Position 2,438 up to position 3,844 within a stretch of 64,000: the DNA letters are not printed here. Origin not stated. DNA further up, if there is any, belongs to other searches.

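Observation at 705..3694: Large terminase split into separate ATPase and nuclease ORFs, with a DnaQ-like exonuclease and a DUF4031 gene nested between them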

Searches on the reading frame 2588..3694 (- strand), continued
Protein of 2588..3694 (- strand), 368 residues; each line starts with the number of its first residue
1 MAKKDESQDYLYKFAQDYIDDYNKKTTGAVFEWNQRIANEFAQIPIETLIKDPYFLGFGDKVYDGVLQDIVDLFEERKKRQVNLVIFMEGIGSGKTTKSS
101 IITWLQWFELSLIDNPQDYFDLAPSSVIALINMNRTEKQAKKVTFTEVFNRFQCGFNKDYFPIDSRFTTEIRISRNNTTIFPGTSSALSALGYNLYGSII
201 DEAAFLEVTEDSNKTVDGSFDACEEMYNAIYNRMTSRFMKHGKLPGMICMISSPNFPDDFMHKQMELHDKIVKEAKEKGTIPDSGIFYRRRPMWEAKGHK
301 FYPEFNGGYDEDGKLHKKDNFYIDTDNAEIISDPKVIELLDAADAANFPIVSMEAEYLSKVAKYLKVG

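Call 74: search_dna_similar(query=P0026, collection=phages, mode=protein, max_rows=12, max_evalue=0.00001)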
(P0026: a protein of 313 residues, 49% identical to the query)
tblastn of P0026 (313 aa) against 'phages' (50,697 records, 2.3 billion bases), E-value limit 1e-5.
Records with a match: 305; places in all: 305; records where one place covers at least 80% of the query: 38.
Best place of each record, by identity: <60% 305.
By first word of the organism name: Streptomyces 124; Gordonia 101; Vibrio 33; Pseudomonas 12; Rhodococcus 10; Rhizobium 6; Tsukamurella 6; Rhodobacter 5; Stenotrophomonas 4; Agrobacterium 1; and 3 more.
By host as written in the record: Gordonia terrae 3612 81; Streptomyces griseus ATCC 10137 52; Streptomyces lividans JI 1326 29; Streptomyces viridochromogenes DSM40736 12; - 9; Streptomyces sanglieri UNT16F27A 7; Streptomyces mirabilis NRRL B-2400 7; Streptomyces griseofuscus ATCC 23916 7; and 53 more.
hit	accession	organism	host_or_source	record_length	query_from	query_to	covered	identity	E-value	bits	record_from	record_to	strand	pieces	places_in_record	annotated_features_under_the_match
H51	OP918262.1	Vibrio phage LV6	Vibrio harveyi LV6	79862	40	312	87%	28.1%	2e-25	112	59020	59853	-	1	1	terminase large subunit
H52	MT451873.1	Vibrio phage vB_VhaS-VHB1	Vibrio harveyi BYK0632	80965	37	299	84%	29.0%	5e-29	122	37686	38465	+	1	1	terminase large subunit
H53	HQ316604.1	Vibrio phage SIO-2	Vibrio sp. SWAT-3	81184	37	299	84%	29.0%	5e-29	122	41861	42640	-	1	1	hypothetical protein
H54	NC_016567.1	Vibrio phage SIO-2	Vibrio sp. SWAT-3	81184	37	299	84%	29.0%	5e-29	122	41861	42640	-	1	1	hypothetical protein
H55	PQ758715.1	Vibrio phage vB_VibS_KarBoss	Vibrio campbellii S20TG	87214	10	292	90%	26.9%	1e-24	109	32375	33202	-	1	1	hypothetical protein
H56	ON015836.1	Vibrio phage Vpas_PP24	Vibrio parahaemolyticus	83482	37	299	84%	28.7%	1e-28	121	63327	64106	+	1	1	hypothetical protein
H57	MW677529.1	Rhodobacter phage RcZahn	Rhodobacter capsulatus YW1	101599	19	292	88%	27.3%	1e-16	86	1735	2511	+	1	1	3: terminase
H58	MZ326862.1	Stenotrophomonas phage Summit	Stenotrophomonas maltophilia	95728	10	299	93%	25.5%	2e-20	98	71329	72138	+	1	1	terminase large subunit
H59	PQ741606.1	Agrobacterium phage JP1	Agrobacterium tumefaciens 15955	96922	43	298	82%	28.8%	5e-28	119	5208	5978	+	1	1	terminase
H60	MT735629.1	Vibrio phage vB_ValS_PJ32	Vibrio alginolyticus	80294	37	298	84%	27.5%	9e-20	96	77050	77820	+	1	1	terminase large subunit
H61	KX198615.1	Vibrio phage vB_VhaS-a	Vibrio harveyi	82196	37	288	81%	28.6%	6e-28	119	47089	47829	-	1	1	hypothetical protein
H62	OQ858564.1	Vibrio phage CAU_VPP01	Vibrio parahaemolyticus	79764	37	288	81%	28.6%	2e-27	118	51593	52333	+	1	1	terminase large subunit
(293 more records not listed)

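Call 80: list_cluster_members(proteins=[window:2591-3694:-, window:708-1733:-, window:1980-2588:-])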
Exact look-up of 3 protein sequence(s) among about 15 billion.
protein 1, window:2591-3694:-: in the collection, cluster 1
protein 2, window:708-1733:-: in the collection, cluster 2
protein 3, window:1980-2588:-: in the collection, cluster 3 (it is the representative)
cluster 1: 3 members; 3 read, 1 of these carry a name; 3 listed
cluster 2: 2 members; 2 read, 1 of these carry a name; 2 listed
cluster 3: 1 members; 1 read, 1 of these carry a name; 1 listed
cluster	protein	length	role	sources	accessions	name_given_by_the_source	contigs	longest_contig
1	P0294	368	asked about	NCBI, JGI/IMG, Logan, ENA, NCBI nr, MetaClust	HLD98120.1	MAG TPA: hypothetical protein VI815_02255 [Candidatus Nanoarchaeia archaeon] | hypothetical protein [Candidatus Nanoarchaeia archaeon] | \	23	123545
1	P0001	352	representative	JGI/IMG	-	-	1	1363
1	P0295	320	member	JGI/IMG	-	-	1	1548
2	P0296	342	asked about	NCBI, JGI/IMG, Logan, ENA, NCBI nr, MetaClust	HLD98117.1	MAG TPA: hypothetical protein VI815_02240 [Candidatus Nanoarchaeia archaeon] | hypothetical protein [Candidatus Nanoarchaeia archaeon] | \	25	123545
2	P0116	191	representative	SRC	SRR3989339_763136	-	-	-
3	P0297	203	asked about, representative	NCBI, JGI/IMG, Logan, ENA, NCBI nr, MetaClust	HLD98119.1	MAG TPA: 3'-5' exonuclease [Candidatus Nanoarchaeia archaeon] | 3'-5' exonuclease [Candidatus Nanoarchaeia archaeon] | \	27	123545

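Call 86: search_solved_structures(query=A2, max_evalue=1, show_alignments=1)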
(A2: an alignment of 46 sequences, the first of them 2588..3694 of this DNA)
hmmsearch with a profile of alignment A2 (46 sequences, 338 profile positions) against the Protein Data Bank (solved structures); distinct sequences matched with E-value up to 1: 5.
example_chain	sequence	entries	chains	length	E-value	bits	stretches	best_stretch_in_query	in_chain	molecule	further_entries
4tnm_A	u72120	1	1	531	0.36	12.9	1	194-228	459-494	Importin subunit alpha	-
4bpl_A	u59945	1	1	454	0.38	12.8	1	186-229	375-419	IMPORTIN SUBUNIT ALPHA-1A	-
4bqk_A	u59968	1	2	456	0.38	12.8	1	186-229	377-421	IMPORTIN SUBUNIT ALPHA-1A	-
2yns_A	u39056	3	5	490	0.42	12.7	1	186-229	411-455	IMPORTIN SUBUNIT ALPHA-1A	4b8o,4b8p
4b8j_A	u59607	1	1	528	0.45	12.6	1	186-229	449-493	IMPORTIN SUBUNIT ALPHA-1A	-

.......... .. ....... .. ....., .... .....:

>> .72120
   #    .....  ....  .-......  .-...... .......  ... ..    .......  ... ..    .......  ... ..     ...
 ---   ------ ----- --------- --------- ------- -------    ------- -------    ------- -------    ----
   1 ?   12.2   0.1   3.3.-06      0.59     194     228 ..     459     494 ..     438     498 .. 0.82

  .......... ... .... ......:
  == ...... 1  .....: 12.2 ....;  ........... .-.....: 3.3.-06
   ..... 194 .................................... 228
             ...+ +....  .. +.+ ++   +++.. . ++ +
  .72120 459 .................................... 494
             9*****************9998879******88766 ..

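Call 88: get_annotated_region(hit=H19, flank=3000)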
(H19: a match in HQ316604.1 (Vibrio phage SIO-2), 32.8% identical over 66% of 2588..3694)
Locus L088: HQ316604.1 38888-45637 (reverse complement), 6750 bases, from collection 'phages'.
description: Vibrio phage SIO-2, complete genome.
organism: Vibrio phage SIO-2 (NCBI taxid 700512)
taxonomy: Viruses; Duplodnaviria; Heunggongvirae; Uroviricota; Caudoviricetes
host: Vibrio sp. SWAT-3; source: -; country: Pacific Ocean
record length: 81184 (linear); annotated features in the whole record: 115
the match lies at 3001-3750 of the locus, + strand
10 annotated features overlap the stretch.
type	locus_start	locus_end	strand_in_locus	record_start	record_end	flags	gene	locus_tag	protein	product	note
CDS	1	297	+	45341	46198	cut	-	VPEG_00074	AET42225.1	hypothetical protein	-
CDS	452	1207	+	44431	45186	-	-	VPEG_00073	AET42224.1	hypothetical protein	-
CDS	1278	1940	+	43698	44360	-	-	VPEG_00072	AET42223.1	hypothetical protein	-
CDS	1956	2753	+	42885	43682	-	-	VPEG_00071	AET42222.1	hypothetical protein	-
CDS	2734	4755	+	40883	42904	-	-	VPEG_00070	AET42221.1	hypothetical protein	-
CDS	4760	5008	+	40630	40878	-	-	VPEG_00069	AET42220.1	hypothetical protein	-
CDS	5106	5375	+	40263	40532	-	-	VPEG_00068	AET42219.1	hypothetical protein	-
CDS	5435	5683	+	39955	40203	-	-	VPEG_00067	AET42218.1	hypothetical protein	-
CDS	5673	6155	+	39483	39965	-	-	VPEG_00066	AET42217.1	hypothetical protein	-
CDS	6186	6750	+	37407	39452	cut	-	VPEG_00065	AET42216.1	hypothetical protein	-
